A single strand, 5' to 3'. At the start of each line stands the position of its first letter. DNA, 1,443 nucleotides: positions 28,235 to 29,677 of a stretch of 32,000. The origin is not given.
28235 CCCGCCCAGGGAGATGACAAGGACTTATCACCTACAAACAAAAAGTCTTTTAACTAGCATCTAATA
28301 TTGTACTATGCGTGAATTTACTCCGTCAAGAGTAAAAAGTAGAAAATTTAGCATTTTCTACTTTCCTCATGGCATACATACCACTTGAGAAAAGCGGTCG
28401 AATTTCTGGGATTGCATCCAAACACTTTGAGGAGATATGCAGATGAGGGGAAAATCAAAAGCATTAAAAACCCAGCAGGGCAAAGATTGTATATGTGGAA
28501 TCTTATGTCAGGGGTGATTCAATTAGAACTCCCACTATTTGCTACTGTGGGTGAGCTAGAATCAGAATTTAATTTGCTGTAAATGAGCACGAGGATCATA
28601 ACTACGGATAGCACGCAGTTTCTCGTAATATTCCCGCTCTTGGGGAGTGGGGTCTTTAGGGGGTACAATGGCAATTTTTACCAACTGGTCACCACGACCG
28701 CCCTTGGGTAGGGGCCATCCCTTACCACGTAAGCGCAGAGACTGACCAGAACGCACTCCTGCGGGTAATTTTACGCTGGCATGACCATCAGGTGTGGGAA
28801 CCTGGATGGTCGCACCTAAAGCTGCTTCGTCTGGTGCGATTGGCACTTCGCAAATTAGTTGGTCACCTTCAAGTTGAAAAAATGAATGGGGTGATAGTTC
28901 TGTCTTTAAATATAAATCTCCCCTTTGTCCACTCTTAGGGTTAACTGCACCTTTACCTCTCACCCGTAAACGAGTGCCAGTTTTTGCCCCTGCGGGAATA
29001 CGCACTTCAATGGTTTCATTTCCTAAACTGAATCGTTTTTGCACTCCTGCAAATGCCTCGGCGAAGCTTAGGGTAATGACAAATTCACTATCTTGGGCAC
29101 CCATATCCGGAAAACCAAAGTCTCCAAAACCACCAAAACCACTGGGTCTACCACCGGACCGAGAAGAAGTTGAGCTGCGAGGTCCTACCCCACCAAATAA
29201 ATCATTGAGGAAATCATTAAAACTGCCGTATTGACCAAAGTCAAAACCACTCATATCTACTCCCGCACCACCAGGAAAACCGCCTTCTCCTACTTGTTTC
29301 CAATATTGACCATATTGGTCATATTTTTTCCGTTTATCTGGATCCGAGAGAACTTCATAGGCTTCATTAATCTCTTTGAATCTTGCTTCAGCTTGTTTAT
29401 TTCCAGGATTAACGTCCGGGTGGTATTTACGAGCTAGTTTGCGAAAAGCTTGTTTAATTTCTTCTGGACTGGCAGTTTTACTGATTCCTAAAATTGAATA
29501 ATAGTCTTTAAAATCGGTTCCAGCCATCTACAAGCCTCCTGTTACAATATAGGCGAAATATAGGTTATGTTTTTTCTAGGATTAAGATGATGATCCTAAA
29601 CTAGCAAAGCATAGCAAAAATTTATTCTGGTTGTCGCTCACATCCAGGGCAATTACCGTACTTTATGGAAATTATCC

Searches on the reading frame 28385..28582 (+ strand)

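Call 88: search_protein_families(library=pfam, proteins=[window:28385-28582:+], max_evalue=0.01)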
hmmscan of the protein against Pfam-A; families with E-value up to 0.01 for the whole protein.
window:28385-28582:+ (65 aa): 3 families
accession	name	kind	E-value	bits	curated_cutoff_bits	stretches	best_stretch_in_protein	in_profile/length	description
PF00376.29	MerR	-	1.8e-08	34.5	28.2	1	3-36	4-38/38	MerR family regulatory protein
PF12728.13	HTH_17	-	2.1e-05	25.1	27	1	4-35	7-37/51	Helix-turn-helix domain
PF13411.12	MerR_1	-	0.00071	20.1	21.6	1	3-36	5-38/69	MerR HTH family regulatory protein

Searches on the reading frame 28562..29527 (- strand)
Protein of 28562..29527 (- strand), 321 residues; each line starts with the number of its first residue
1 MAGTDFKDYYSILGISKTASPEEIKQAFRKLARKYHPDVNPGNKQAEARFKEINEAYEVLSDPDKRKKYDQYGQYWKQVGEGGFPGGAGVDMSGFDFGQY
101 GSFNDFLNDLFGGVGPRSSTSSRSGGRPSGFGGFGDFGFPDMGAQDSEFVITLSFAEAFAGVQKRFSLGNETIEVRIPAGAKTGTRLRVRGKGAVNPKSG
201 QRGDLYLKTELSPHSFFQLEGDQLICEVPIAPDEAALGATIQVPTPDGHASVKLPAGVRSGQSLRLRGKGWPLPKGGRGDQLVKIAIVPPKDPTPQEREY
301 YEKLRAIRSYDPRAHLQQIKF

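Call 88: search_protein_families(library=pfam, proteins=[window:28562-29527:-], max_evalue=0.01)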
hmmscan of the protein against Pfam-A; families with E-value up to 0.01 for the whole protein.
window:28562-29527:- (321 aa): 2 families
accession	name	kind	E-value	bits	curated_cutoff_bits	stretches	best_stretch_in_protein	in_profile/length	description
PF01556.23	DnaJ_C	-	5e-41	140.7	26.6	1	150-290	4-152/152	DnaJ C terminal domain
PF00226.36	DnaJ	-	5.2e-30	103.8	27.8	1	8-70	1-63/63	DnaJ domain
